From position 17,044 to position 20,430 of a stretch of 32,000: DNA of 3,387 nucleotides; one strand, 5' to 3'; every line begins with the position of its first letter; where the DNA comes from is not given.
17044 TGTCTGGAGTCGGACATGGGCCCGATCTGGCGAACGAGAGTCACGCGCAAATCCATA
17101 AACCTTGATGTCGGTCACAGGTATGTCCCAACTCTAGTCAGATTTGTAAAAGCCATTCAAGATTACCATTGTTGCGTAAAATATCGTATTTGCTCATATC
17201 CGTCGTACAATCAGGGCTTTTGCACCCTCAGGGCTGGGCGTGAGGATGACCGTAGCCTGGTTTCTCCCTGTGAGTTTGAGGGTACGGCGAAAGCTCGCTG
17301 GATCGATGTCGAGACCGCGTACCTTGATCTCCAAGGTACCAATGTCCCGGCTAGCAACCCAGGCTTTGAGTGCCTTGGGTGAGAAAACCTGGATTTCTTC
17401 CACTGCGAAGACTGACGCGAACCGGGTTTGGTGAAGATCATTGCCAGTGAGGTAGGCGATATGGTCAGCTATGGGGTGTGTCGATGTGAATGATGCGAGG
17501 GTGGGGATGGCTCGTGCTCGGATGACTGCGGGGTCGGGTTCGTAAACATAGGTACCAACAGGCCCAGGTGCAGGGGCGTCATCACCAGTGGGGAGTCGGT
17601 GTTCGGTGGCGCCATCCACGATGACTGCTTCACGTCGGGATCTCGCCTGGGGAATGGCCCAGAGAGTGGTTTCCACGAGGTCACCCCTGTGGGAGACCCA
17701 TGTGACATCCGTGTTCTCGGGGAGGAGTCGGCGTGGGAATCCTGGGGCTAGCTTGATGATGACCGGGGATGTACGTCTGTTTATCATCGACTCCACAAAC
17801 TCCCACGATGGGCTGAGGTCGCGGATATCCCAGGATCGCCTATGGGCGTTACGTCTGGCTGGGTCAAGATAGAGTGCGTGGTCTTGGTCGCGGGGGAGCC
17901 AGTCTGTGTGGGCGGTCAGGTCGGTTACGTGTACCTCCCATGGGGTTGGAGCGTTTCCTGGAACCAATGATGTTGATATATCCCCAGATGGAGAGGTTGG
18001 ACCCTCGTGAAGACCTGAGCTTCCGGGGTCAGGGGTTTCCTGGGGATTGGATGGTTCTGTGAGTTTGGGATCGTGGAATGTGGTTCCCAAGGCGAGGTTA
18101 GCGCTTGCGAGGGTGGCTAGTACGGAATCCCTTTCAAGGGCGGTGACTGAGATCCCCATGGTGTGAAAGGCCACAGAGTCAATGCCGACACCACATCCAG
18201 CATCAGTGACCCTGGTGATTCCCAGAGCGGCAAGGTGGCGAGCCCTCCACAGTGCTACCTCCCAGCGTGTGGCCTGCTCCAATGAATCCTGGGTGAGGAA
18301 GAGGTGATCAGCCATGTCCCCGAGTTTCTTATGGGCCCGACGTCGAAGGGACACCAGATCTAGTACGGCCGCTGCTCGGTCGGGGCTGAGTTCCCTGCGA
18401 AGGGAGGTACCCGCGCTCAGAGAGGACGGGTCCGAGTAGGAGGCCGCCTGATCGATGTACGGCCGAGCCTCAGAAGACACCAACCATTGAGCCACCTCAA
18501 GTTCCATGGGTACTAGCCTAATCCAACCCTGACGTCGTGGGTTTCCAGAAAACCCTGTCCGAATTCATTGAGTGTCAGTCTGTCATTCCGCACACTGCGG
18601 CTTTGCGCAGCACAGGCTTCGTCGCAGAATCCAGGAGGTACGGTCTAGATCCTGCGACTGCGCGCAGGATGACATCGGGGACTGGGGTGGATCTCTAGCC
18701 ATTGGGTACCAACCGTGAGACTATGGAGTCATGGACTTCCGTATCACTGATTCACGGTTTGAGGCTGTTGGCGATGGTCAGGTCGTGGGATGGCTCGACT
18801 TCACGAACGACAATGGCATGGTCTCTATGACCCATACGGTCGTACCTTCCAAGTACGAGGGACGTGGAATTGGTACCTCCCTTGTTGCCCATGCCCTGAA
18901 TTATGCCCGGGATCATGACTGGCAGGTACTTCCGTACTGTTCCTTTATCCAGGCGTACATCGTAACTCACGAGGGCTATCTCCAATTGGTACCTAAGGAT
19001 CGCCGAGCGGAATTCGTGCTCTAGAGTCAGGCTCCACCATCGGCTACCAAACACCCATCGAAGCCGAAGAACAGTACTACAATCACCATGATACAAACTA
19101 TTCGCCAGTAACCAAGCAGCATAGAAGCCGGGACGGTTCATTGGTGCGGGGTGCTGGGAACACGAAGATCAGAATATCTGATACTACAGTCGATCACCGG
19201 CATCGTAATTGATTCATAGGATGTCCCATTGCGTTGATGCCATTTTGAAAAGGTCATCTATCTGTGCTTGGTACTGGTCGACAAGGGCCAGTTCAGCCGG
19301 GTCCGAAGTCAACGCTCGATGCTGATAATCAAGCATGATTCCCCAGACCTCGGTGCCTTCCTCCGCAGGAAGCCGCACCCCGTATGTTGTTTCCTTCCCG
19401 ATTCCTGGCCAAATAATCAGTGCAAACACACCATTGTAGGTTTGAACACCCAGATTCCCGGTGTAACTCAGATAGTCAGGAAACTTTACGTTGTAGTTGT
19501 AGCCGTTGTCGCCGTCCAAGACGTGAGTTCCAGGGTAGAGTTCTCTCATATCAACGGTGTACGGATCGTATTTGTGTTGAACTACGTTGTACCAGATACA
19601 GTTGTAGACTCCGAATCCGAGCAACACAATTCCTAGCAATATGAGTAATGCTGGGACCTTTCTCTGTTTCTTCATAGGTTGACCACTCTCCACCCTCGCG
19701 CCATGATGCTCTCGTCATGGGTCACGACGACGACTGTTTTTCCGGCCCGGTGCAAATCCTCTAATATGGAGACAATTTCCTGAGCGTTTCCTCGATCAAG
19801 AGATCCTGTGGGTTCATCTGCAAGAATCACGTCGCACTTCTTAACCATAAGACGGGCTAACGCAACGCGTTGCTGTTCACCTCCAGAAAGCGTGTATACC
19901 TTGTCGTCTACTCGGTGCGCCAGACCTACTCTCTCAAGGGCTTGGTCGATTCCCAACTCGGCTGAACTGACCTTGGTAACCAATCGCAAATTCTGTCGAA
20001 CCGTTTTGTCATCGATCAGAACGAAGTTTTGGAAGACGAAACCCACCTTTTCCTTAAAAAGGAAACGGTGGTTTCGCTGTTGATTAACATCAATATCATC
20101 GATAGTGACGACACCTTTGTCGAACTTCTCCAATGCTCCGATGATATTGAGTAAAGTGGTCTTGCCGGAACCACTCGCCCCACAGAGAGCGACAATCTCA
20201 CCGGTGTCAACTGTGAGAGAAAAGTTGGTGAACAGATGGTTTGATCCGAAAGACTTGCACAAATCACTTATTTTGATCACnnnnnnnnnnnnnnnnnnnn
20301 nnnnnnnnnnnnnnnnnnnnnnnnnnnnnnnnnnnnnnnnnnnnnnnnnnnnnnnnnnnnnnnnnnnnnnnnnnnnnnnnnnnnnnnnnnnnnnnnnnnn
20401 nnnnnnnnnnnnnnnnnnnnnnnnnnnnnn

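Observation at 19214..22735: Lactococcin-972-type bacteriocin cassette on an AT-richer islet inside an actinobacterial-type chromosome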

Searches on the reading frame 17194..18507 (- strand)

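Call 76: search_protein_families(library=pfam, proteins=[window:17194-18507:-], max_evalue=0.00001)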
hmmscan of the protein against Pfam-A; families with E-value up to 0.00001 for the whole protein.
window:17194-18507:- (437 aa): 1 family
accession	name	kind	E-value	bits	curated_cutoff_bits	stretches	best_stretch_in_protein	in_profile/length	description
PF18096.6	Thump_like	-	7.6e-19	67.8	26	1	365-436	2-78/78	THUMP domain-like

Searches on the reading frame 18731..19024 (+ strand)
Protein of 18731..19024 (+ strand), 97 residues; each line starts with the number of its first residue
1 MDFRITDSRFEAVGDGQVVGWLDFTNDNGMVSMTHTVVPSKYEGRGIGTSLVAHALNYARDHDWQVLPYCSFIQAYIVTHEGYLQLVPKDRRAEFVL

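Call 3: search_protein_families(library=pfam, proteins=[window:18731-19024:+], max_evalue=1)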
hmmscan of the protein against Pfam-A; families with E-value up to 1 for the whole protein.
window:18731-19024:+ (97 aa): 4 families
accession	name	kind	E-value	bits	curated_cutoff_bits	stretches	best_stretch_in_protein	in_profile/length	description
PF14542.12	Acetyltransf_CG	-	1.2e-22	80.2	30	1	9-84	1-78/80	GCN5-related N-acetyl-transferase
PF00583.31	Acetyltransf_1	-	3.1e-07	31.1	20.7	1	12-63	38-92/116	Acetyltransferase (GNAT) family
PF13508.13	Acetyltransf_7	-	6.1e-05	23.8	27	1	13-61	9-59/84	Acetyltransferase (GNAT) domain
PF13673.13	Acetyltransf_10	-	0.00022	21.6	23.6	1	12-63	36-84/128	Acetyltransferase (GNAT) domain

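Call 4: search_protein_families(library=ncbifam, proteins=[window:18731-19024:+], max_evalue=1)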
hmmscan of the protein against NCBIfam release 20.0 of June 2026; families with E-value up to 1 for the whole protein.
window:18731-19024:+ (97 aa): 6 families
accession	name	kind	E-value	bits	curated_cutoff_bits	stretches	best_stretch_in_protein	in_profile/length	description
TIGR01575.1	rimI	equivalog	0.00088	19.4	86.4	1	14-65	39-90/132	ribosomal protein S18-alanine N-acetyltransferase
NF033150.1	AAC_6p_A49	exception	0.031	14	410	1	11-61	56-107/184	aminoglycoside 6'-N-acetyltransferase AacA49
NF000487.1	stat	exception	0.055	13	420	1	10-62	81-136/189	streptothricin N-acetyltransferase STAT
NF000358.1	sat2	exception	0.071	12.9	360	1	10-60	62-113/174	streptothricin N-acetyltransferase Sat2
NF040501.1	resist_ArsN2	equivalog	0.074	12.7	125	1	14-65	32-83/133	arsenic resistance N-acetyltransferase ArsN2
NF005840.0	PRK07757.1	equivalog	0.17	11.8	154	1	36-63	72-99/153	N-acetyltransferase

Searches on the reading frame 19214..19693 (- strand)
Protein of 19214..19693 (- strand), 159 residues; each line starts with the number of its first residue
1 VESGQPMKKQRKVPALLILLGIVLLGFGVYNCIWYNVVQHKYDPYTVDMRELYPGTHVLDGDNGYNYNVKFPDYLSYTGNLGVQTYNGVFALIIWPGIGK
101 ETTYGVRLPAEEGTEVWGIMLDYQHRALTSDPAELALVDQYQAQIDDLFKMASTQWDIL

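Call 3: search_protein_families(library=pfam, proteins=[window:19214-19693:-], max_evalue=1)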
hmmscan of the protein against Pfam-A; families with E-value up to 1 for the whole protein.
window:19214-19693:- (159 aa): 0 families

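Call 4: search_protein_families(library=ncbifam, proteins=[window:19214-19693:-], max_evalue=1)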
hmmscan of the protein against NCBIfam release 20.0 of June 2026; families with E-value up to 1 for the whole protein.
window:19214-19693:- (159 aa): 2 families
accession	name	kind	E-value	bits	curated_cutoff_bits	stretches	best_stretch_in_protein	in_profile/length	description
NF046117.1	SCO4848_fam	hypoth_equivalog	0.027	14.4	45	0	86-101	11-26/70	SCO4848 family membrane protein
NF045940.1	ICE_LP_CDS14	equivalog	0.094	11.8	200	1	7-44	1-38/546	CDS14 family ICE transfer lipoprotein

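Call 38: search_solved_structures(query=A3, max_evalue=10, show_alignments=0)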
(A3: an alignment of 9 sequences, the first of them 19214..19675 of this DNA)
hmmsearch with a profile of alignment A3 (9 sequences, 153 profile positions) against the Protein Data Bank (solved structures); distinct sequences matched with E-value up to 10: 2.
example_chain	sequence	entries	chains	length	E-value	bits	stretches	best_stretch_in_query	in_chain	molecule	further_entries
8zh8_R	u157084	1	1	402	2.9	11.1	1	3-65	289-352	Pyroglutamylated RF-amide peptide receptor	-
8wz2_R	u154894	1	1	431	5.4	10.2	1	3-65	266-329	Pyroglutamylated RF-amide peptide receptor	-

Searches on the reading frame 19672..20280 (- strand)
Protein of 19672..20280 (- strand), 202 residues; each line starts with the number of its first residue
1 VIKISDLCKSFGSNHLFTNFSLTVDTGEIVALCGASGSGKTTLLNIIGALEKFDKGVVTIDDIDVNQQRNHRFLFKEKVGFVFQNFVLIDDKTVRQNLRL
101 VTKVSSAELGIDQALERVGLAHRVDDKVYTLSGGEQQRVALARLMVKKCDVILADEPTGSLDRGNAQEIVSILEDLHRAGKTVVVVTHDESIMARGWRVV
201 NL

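Call 3: search_protein_families(library=pfam, proteins=[window:19672-20280:-], max_evalue=1)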
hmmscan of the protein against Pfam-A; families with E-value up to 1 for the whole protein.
window:19672-20280:- (202 aa): 37 families (the best 25 are shown)
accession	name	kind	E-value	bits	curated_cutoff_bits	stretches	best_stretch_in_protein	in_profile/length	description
PF00005.33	ABC_tran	-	7.2e-35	121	25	1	18-158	2-136/137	ABC transporter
PF13304.12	AAA_21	-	8e-07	29.9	27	2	128-193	235-303/304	AAA domain, putative AbiEii toxin, Type IV TA system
PF02463.25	SMC_N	-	3.8e-06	26.9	40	1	29-197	26-206/220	RecF/RecN/SMC N terminal domain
PF03266.21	NTPase_1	-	8.5e-05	22.9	23.9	1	97-191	42-136/168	NTPase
PF13175.12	AAA_15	-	0.00022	21.4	32.1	1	22-84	19-84/374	AAA ATPase domain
PF13238.12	AAA_18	-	0.0004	21.3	29.4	1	30-66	1-32/128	AAA domain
PF00437.27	T2SSE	-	0.00056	19.1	24.9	1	30-86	145-203/370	Type II/IV secretion system protein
PF13555.12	AAA_29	-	0.00096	19.3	27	1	15-44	10-39/61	P-loop containing region of AAA domain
PF13401.12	AAA_22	-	0.0025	18.6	27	1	26-58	4-37/130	AAA domain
PF01656.29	CbiA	-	0.0032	17.9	25.4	1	30-176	2-65/125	CobQ/CobB/MinD/ParA nucleotide binding domain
PF20720.3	nSTAND3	-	0.0038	17.4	27.2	1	24-64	14-55/155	Novel STAND NTPase 3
PF03193.22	RsgA_GTPase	-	0.0048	17.2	30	1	27-48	106-127/174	RsgA GTPase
PF25199.1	nSTAND_NTPase5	-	0.0057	16.9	34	1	25-67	39-83/145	Novel STAND NTPase 5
PF01637.24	ATPase_2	-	0.0065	16.7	33.2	1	25-133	18-79/225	ATPase domain predominantly from Archaea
PF13166.12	AAA_13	-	0.0082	15.3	36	1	122-190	491-571/713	AAA domain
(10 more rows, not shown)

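Call 4: search_protein_families(library=ncbifam, proteins=[window:19672-20280:-], max_evalue=1)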
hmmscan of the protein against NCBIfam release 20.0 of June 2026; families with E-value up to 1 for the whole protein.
window:19672-20280:- (202 aa): 225 families (the best 25 are shown)
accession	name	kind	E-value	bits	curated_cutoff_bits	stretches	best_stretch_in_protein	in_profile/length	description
TIGR03608.1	L_ocin_972_ABC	subfamily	3e-69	232.6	254.85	1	5-202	2-206/206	putative bacteriocin export ABC transporter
TIGR02673.1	FtsE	equivalog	5.3e-51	173.3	264.85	1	1-195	1-202/214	cell division ATP-binding protein FtsE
TIGR02982.1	heterocyst_DevA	subfamily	1.9e-45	155.1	295.8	1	2-201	2-213/220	ABC exporter ATP-binding subunit, DevA family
NF038007.1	ABC_ATP_DarD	equivalog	2.4e-45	154.7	375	1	15-201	19-212/218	darobactin export ABC transporter ATP-binding protein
NF007826.0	PRK10535.1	equivalog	1e-42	146.2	966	1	16-201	23-215/648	macrolide ABC transporter ATP-binding protein/permease MacB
TIGR02857.1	CydD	equivalog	5.9e-42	144.3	435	1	12-201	333-528/529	thiol reductant ABC exporter subunit CydD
TIGR02211.1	LolD_lipo_ex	equivalog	8.3e-42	143.2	307.75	1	2-199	2-211/221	lipoprotein-releasing ABC transporter ATP-binding protein LolD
TIGR02315.1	ABC_phnC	equivalog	3.9e-41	141.1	266.1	1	1-192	1-208/243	phosphonate ABC transporter ATP-binding protein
NF007027.0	PRK09493.1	equivalog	4e-40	137.7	379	1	1-190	1-196/240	glutamine ABC transporter ATP-binding protein GlnQ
NF008428.0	PRK11264.1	equivalog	1.1e-38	132.9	406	1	1-192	3-206/250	L-cystine ABC transporter ATP-binding protein TcyN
TIGR00968.1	3a0106s01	subfamily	2.8e-37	128.5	342.75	1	2-191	1-192/237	sulfate ABC transporter ATP-binding protein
NF007879.0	PRK10584.1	equivalog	5.2e-37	127.8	336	1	16-200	25-217/228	putative ABC transporter ATP-binding protein YbbA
NF006987.0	PRK09452.1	equivalog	5.7e-36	124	482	1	1-190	17-208/378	spermidine/putrescine ABC transporter ATP-binding protein PotA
TIGR03375.1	type_I_sec_LssB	subfamily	8.8e-36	123.4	693.1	1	17-200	483-672/696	type I secretion system permease/ATPase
NF008639.0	PRK11629.1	equivalog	6.8e-35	120.6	360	1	3-198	8-215/234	lipoprotein-releasing ABC transporter ATP-binding protein LolD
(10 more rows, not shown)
